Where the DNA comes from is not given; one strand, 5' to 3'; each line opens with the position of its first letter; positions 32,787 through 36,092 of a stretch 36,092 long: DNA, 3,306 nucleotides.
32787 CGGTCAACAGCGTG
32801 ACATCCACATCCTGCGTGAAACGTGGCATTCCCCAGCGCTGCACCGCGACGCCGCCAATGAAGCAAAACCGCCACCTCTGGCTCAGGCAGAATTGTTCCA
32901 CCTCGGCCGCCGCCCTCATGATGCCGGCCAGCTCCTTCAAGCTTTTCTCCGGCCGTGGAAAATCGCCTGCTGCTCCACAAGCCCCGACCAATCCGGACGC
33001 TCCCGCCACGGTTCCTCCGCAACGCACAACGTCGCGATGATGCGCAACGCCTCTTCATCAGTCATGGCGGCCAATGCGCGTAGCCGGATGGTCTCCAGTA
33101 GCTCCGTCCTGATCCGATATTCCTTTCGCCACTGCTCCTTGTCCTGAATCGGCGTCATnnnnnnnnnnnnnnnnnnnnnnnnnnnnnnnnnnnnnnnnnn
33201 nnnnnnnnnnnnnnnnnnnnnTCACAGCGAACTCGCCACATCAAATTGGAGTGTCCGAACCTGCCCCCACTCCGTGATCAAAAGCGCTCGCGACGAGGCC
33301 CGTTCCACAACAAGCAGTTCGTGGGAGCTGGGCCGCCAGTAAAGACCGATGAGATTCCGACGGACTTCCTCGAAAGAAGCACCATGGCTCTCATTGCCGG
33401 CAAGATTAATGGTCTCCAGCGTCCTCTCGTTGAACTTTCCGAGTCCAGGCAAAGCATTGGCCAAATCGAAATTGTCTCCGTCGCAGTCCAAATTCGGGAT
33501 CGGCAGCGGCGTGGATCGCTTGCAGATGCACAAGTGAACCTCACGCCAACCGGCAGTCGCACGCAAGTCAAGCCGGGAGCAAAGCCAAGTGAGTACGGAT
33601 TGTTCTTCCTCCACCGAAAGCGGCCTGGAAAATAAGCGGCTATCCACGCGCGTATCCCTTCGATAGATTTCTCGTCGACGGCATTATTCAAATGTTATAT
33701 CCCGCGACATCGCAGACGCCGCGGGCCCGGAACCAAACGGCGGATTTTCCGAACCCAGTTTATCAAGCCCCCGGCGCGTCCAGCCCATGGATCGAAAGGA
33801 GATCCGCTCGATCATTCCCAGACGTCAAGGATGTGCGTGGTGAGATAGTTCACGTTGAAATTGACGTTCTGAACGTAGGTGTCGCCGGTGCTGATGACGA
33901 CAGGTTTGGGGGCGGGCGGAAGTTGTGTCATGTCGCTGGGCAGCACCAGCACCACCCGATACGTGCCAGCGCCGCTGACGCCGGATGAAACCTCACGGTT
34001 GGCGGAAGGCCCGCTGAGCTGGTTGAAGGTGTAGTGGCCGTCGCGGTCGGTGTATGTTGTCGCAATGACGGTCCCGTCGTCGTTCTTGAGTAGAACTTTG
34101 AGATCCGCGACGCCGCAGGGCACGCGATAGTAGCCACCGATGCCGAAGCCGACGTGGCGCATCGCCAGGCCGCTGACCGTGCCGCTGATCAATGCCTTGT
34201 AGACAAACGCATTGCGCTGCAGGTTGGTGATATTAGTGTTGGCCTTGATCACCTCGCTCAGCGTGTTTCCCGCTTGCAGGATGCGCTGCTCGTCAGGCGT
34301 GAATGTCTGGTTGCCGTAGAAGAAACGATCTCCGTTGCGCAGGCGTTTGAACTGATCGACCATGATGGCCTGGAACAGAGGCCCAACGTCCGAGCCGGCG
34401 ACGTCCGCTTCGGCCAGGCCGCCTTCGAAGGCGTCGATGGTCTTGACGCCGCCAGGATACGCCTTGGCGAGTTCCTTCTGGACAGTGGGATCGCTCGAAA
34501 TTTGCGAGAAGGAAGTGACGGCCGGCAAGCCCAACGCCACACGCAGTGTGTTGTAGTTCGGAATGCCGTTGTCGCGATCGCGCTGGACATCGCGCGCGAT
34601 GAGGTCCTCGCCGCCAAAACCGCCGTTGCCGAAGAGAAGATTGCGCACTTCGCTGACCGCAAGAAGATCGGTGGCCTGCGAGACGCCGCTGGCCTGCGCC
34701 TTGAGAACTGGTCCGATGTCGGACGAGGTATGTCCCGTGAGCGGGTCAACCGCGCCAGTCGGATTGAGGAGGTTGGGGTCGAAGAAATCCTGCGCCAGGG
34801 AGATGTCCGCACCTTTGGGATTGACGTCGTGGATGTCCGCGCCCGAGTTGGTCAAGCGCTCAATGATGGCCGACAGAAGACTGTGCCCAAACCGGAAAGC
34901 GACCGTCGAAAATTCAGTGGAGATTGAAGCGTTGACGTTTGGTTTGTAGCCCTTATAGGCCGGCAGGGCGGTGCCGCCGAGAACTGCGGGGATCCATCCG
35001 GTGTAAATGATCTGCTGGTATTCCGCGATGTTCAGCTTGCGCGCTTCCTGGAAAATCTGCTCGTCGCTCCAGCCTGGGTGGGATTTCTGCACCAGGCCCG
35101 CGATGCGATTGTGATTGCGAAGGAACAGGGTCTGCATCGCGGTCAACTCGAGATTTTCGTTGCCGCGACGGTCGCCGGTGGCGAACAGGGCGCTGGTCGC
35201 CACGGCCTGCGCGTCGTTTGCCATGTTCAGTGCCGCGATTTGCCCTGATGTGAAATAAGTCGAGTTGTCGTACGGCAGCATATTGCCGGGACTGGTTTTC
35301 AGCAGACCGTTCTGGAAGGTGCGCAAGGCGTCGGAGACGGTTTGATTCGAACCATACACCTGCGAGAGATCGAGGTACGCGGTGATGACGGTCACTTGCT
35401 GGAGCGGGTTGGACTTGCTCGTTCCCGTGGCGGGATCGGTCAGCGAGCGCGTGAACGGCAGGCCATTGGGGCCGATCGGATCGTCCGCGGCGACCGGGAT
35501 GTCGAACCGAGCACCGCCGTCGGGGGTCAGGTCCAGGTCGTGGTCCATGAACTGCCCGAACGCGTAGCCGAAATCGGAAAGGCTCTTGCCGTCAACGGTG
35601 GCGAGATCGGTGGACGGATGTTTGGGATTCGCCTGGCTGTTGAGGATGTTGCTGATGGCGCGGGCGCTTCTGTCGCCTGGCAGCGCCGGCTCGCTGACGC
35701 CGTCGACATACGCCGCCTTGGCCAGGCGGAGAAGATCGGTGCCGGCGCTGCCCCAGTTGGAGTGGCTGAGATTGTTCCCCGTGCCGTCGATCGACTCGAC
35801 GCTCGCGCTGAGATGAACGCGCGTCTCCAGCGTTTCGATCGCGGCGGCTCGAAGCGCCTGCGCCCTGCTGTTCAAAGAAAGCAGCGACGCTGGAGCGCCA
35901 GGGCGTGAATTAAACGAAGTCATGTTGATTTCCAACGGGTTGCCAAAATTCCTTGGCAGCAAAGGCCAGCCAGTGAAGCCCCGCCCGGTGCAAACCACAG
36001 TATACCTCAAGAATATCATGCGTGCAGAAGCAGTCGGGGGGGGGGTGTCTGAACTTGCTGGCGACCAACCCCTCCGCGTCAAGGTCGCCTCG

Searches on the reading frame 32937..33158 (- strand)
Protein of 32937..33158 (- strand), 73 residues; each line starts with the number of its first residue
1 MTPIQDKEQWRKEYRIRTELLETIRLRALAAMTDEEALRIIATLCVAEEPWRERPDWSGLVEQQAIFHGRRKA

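Call 6: search_protein_families(library=pfam, proteins=[window:32937-33158:-], max_evalue=1)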
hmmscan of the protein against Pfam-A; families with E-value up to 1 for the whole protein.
window:32937-33158:- (73 aa): 1 family
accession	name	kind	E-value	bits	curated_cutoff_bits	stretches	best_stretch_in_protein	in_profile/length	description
PF04001.18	Vhr1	-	0.071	13.9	25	1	5-48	16-59/91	Transcription factor Vhr1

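Call 7: search_protein_families(library=padloc, proteins=[window:32937-33158:-], max_evalue=1)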
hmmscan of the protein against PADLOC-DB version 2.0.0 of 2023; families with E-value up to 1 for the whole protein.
window:32937-33158:- (73 aa): 0 families

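Call 8: search_protein_families(library=ncbifam, proteins=[window:32937-33158:-], max_evalue=1)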
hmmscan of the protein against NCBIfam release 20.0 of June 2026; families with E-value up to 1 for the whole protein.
window:32937-33158:- (73 aa): 0 families

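Call 32: search_solved_structures(query=A2, max_evalue=10, show_alignments=2)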
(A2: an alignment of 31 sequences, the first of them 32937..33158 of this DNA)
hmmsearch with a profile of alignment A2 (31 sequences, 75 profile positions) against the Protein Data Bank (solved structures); distinct sequences matched with E-value up to 10: 9.
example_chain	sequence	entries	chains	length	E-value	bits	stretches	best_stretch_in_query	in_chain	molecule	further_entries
3nvm_A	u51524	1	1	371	0.46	14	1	10-57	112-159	NOP5/NOP56 related protein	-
5j73_A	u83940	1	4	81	0.76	13.3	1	7-51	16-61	protein design 2L4HC2_9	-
4by9_C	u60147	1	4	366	0.78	13.2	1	10-49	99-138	NOP5/NOP56 RELATED PROTEIN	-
3nmu_A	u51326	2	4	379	0.84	13.1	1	10-49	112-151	NOP5/NOP56 related protein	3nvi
2nnw_A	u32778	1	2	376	0.85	13.1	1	10-49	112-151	NOP5/NOP56 related protein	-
3nvk_A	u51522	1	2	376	0.86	13.1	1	10-49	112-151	NOP5/NOP56 related protein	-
6y07_A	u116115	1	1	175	5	10.6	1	7-51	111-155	sohair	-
37tt_A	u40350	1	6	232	6.8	10.2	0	18-51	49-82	Z4 c3ii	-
6pfj_T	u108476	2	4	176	9.4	9.8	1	17-57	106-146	AmfC protein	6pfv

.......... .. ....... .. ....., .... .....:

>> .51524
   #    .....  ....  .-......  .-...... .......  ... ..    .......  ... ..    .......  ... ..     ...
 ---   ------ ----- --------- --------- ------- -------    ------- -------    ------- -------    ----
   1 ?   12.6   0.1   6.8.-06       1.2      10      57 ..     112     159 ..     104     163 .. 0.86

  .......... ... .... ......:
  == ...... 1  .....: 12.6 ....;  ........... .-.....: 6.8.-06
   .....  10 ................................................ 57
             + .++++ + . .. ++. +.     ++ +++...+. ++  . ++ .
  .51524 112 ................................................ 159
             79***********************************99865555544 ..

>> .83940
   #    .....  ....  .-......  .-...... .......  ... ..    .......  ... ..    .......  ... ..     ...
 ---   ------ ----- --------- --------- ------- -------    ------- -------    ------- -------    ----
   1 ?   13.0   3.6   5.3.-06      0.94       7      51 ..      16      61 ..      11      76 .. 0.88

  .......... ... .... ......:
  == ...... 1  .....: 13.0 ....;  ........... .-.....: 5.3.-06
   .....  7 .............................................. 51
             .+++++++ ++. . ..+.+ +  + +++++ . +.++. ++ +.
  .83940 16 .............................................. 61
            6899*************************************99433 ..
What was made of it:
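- Closest known: MenAT1. Different: B shows no sequence similarity to MenA1 (call 32).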

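Call 33: search_protein_families(library=pfam, alignment_id=A2, max_evalue=1)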
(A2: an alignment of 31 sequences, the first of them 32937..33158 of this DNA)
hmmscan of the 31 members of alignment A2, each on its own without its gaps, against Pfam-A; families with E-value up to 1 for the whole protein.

A. member 1, window:32937-33158:- (73 aa): 1 family
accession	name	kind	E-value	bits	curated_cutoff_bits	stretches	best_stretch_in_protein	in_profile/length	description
PF04001.18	Vhr1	-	0.071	13.9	25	1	5-48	16-59/91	Transcription factor Vhr1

B. families by the number of members that match (of 31 scanned): 19 families
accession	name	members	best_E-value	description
PF20121.4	DUF6511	2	0.023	Family of unknown function (DUF6511)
PF18583.6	Arnt_C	1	0.0002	Aminoarabinose transferase C-terminal domain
PF08965.17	Aca2_YdiL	1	0.014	Aca2/YdiL-like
PF16025.10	CaM_bind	1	0.016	Calcium-dependent calmodulin binding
PF13208.11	TerB_N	1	0.036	TerB N-terminal domain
PF18286.6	T3SS_ExsE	1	0.038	Type III secretion system ExsE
PF18480.7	DUF5615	1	0.051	Domain of unknown function (DUF5615)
PF06844.16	DUF1244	1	0.058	Protein of unknown function (DUF1244)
PF13467.12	RHH_4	1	0.06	Ribbon-helix-helix domain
PF04001.18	Vhr1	1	0.071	Transcription factor Vhr1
PF06324.16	Pigment_DH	1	0.073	Pigment-dispersing hormone (PDH)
PF22527.2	DEXQc_Suv3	1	0.095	DEXQ-box helicase domain of Suv3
PF18333.6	ssDNA_DBD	1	0.12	Non-canonical single-stranded DNA-binding domain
PF09837.15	DUF2064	1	0.12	Uncharacterized protein conserved in bacteria (DUF2064)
PF11948.15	DUF3465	1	0.16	Protein of unknown function (DUF3465)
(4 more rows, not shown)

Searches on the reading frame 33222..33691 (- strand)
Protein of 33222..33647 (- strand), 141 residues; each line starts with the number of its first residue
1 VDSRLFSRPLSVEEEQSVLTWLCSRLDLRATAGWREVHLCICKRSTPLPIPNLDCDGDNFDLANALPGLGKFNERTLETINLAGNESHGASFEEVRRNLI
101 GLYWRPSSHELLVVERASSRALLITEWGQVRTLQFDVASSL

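Call 6: search_protein_families(library=pfam, proteins=[window:33222-33647:-], max_evalue=1)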
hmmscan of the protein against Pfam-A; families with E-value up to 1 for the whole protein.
window:33222-33647:- (141 aa): 0 families

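Call 7: search_protein_families(library=padloc, proteins=[window:33222-33647:-], max_evalue=1)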
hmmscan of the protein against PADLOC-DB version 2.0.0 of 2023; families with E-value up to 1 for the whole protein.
window:33222-33647:- (141 aa): 0 families

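Call 8: search_protein_families(library=ncbifam, proteins=[window:33222-33647:-], max_evalue=1)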
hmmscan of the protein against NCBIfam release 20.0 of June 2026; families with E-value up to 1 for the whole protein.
window:33222-33647:- (141 aa): 0 families

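Call 17: find_homologous_proteins(query=window:33222-33647:-, max_evalue=0.1)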
Query window:33222-33647:-: 30 candidates shared short words with the query, none scored E <= 0.1.
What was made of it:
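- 33222..33647 (-): ORF A: 141 codons, probably not a gene. It lies in a spacer of about 650 nt between the peroxidase gene and the B-C promoter. It has no homologue and no self hit from a gene call (call 17), and no Pfam, PADLOC or NCBIfam hit (calls 6-8).
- Checked: A also has no relative, and not even a self hit from a gene call (call 17).
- Tried and rejected: Homologues of A. None were found (call 17).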

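Call 51: search_protein_families(library=pfam, proteins=[window:33278-33691:-], max_evalue=1)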
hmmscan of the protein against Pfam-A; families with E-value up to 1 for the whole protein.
window:33278-33691:- (137 aa): 0 families

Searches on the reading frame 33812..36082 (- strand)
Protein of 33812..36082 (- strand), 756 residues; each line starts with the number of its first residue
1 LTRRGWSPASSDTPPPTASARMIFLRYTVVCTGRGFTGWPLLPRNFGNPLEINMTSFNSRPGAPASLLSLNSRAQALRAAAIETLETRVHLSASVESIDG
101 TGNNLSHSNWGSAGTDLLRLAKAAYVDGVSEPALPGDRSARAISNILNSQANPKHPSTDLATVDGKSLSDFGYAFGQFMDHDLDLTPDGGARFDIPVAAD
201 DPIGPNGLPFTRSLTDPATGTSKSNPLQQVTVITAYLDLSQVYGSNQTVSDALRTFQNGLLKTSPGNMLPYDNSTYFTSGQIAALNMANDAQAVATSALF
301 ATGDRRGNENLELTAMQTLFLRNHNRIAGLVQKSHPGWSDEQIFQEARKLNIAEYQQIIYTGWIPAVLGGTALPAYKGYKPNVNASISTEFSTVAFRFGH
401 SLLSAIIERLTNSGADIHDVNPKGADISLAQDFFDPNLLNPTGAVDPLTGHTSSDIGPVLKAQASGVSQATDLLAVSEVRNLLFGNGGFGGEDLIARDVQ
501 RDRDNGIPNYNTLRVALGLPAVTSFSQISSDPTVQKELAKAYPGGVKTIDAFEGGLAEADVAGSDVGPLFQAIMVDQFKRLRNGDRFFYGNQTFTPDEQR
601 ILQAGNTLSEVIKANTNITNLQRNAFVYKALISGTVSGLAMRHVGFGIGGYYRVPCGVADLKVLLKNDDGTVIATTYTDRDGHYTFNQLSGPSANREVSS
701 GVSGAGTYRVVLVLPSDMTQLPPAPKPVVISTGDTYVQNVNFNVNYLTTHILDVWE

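Call 28: search_protein_families(library=pfam, proteins=[window:33812-36082:-], max_evalue=0.001)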
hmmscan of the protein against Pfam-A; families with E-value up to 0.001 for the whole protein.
window:33812-36082:- (756 aa): 2 families
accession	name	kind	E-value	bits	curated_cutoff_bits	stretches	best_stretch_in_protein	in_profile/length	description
PF03098.20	An_peroxidase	-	5e-132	441.6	25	1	96-626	2-530/530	Animal haem peroxidase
PF17210.9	SdrD_B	-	1.2e-05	25.9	29.7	1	657-690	23-56/112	SdrD B-like domain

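Call 38: find_related_loci(query=window:33812-36082:-, collection=metagenome_contigs, flank=6000)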
Query window:33812-36082:- (756 aa) in metagenome_contigs; peptide patterns used: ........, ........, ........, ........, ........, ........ (x = any residue, [..] = any of these).
162 stretches matched a pattern; 96 encode a relative of the query (tblastn E <= 1e-3); the best 80 are kept; 80 distinct loci.
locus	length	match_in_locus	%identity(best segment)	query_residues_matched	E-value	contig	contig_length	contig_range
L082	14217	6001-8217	59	4-750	0e+0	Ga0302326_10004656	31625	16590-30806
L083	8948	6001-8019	61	56-735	0e+0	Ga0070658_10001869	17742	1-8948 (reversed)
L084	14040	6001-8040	65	72-744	0e+0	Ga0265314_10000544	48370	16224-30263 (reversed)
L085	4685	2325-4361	62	64-744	0e+0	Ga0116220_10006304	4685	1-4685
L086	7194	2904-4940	62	64-744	0e+0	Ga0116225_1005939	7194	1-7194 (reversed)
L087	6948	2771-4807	62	64-744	0e+0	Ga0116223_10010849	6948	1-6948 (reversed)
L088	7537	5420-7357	61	82-747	0e+0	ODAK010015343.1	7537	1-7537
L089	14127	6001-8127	58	38-749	0e+0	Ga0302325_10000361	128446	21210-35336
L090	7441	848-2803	61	82-746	0e+0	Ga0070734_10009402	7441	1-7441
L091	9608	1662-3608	59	92-749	0e+0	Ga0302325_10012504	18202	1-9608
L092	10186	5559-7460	59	93-745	0e+0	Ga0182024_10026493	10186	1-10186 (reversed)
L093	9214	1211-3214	57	78-744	0e+0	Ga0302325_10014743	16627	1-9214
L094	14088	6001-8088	55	67-744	0e+0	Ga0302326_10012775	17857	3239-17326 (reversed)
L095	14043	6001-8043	57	73-744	0e+0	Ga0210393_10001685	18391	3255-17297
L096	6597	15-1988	57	92-750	0e+0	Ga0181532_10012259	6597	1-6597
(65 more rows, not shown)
